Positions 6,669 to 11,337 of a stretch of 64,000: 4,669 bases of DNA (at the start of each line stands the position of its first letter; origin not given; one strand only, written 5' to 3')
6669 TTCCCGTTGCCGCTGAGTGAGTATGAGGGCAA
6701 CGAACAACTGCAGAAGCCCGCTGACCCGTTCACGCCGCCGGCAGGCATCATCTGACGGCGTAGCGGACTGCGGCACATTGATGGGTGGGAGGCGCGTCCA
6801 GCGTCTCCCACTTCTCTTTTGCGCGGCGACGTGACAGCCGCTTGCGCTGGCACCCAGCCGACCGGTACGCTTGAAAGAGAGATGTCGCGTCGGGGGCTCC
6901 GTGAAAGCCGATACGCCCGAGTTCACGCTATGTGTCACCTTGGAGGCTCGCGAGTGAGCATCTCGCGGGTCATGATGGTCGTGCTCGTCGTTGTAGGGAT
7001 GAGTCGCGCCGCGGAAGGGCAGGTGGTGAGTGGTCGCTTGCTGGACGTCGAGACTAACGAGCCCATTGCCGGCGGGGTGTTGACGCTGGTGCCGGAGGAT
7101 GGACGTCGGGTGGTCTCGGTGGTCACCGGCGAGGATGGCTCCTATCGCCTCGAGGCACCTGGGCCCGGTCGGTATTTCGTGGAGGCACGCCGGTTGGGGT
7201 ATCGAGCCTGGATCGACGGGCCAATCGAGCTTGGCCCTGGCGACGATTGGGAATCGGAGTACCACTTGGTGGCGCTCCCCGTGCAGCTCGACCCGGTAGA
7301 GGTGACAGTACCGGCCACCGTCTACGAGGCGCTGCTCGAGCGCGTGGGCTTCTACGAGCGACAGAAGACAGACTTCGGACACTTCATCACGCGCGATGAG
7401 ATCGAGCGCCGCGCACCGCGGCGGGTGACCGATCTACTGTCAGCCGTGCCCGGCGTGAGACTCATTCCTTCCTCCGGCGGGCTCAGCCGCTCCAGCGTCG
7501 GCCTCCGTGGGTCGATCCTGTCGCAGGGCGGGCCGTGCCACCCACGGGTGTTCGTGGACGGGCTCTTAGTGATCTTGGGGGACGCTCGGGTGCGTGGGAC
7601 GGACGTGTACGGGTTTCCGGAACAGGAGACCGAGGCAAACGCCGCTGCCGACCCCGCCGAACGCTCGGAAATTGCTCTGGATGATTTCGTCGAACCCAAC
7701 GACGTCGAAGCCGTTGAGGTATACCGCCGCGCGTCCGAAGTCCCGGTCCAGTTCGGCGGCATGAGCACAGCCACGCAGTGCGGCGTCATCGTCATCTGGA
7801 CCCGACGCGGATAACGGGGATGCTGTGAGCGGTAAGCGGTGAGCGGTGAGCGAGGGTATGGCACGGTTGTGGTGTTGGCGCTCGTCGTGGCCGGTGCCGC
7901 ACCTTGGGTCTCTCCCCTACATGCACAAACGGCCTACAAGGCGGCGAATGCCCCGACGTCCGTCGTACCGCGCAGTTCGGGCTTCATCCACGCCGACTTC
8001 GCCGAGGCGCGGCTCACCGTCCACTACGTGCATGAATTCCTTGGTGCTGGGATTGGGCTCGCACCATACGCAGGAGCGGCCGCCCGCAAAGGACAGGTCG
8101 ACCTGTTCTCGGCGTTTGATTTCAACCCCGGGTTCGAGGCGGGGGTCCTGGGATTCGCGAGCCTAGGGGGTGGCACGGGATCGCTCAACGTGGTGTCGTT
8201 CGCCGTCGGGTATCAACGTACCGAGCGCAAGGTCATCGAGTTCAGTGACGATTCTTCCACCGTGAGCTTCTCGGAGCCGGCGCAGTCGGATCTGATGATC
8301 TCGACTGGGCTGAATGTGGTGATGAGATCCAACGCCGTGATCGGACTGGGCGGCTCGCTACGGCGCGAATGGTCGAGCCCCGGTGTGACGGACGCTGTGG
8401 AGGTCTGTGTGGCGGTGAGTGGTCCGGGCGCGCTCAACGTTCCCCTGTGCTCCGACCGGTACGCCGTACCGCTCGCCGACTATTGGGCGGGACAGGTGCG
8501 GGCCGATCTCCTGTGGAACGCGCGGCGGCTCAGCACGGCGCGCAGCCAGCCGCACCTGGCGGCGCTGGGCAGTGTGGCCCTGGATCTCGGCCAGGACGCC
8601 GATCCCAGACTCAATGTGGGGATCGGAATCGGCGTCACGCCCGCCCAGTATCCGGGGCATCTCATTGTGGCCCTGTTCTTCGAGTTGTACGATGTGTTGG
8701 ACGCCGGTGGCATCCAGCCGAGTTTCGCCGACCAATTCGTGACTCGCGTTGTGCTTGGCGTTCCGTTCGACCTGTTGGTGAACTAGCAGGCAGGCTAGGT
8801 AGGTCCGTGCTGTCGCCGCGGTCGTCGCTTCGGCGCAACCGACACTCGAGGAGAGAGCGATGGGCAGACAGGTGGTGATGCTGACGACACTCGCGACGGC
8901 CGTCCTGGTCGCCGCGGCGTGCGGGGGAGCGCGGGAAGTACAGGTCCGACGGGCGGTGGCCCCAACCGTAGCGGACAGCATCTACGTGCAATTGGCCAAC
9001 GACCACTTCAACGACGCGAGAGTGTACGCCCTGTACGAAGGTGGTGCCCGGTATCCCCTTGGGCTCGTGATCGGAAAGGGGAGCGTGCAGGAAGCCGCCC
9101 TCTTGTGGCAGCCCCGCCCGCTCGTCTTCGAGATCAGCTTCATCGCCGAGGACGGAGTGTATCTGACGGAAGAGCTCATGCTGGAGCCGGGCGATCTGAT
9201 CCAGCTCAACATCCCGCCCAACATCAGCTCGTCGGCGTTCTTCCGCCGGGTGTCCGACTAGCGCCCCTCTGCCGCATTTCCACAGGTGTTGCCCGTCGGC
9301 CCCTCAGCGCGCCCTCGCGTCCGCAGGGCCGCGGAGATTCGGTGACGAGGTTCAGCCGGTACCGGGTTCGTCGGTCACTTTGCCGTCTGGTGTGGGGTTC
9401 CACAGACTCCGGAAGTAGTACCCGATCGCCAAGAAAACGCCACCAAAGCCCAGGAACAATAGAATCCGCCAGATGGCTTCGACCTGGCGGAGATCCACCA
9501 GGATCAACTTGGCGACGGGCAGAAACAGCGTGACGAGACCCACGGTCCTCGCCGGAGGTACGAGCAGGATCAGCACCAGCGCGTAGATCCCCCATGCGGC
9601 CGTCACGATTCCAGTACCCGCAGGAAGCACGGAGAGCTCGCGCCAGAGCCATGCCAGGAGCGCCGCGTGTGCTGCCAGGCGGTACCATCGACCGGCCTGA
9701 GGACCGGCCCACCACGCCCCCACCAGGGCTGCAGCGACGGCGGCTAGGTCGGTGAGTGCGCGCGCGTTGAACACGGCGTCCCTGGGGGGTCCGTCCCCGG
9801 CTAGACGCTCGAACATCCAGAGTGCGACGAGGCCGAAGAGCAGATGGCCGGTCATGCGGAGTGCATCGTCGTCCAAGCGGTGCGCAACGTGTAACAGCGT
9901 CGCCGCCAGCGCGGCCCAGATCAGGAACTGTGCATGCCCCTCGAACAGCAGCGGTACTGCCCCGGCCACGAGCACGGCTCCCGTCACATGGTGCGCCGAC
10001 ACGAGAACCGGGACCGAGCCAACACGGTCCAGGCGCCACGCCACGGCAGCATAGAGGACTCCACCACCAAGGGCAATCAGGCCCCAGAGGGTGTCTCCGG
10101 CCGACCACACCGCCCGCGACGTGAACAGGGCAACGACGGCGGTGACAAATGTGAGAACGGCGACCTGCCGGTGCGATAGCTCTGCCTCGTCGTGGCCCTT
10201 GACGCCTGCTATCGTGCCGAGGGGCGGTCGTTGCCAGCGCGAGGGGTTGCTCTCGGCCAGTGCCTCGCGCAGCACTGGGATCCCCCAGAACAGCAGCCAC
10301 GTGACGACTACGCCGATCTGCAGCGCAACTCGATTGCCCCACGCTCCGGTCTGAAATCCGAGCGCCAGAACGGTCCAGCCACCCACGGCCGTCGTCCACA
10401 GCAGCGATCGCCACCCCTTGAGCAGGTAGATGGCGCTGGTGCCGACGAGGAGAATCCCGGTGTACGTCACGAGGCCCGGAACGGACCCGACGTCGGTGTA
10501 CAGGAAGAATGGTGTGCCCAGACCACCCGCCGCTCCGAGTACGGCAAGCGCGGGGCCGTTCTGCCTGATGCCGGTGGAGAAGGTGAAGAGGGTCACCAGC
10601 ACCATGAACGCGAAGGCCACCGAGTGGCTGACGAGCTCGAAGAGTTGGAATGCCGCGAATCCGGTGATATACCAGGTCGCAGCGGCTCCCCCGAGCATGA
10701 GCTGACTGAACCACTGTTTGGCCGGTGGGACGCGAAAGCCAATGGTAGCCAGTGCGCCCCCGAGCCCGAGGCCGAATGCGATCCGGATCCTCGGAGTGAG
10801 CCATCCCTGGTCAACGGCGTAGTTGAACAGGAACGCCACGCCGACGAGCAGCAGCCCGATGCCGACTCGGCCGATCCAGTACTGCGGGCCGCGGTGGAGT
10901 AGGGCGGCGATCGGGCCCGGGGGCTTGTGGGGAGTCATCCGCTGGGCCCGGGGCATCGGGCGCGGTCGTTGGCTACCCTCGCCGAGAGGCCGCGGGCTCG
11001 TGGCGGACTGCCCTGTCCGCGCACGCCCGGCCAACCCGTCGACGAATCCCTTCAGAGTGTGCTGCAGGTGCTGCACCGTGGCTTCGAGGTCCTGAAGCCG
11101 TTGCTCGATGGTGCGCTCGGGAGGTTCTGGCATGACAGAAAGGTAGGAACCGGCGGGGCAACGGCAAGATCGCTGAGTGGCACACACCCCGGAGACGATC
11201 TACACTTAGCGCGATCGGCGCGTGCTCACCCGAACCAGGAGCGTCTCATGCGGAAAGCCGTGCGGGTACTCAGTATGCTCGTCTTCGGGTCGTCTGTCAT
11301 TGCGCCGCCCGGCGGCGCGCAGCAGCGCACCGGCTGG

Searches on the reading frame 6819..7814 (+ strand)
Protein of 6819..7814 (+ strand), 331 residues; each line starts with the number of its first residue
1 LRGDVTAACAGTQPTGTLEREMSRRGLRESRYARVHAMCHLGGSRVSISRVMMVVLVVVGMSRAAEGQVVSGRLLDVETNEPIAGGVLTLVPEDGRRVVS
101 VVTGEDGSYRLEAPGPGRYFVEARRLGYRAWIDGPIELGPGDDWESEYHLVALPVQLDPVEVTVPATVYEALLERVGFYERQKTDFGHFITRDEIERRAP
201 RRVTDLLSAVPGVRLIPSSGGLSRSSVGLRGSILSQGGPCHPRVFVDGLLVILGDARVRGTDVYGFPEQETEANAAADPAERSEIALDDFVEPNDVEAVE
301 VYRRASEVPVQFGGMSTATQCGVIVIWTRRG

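Call 50: search_protein_families(library=pfam, proteins=[window:6819-7814:+], max_evalue=0.00001)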
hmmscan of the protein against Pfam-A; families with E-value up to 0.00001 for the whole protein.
window:6819-7814:+ (331 aa): 2 families
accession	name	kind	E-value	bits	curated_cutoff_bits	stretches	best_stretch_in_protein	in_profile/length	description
PF13620.12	CarboxypepD_reg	-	8.6e-12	45.7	32.3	1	70-142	2-73/82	Carboxypeptidase regulatory-like domain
PF07715.20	Plug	-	1.3e-08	35.7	23.9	1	190-307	12-96/107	TonB-dependent Receptor Plug Domain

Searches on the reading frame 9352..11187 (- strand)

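Call 50: search_protein_families(library=pfam, proteins=[window:9352-11187:-], max_evalue=0.00001)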
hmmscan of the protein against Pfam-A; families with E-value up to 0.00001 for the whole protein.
window:9352-11187:- (611 aa): 1 family
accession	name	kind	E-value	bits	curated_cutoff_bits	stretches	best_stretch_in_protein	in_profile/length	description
PF10101.14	DUF2339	-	1.5e-60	206.2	33.6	2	104-541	4-417/659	Predicted membrane protein (DUF2339)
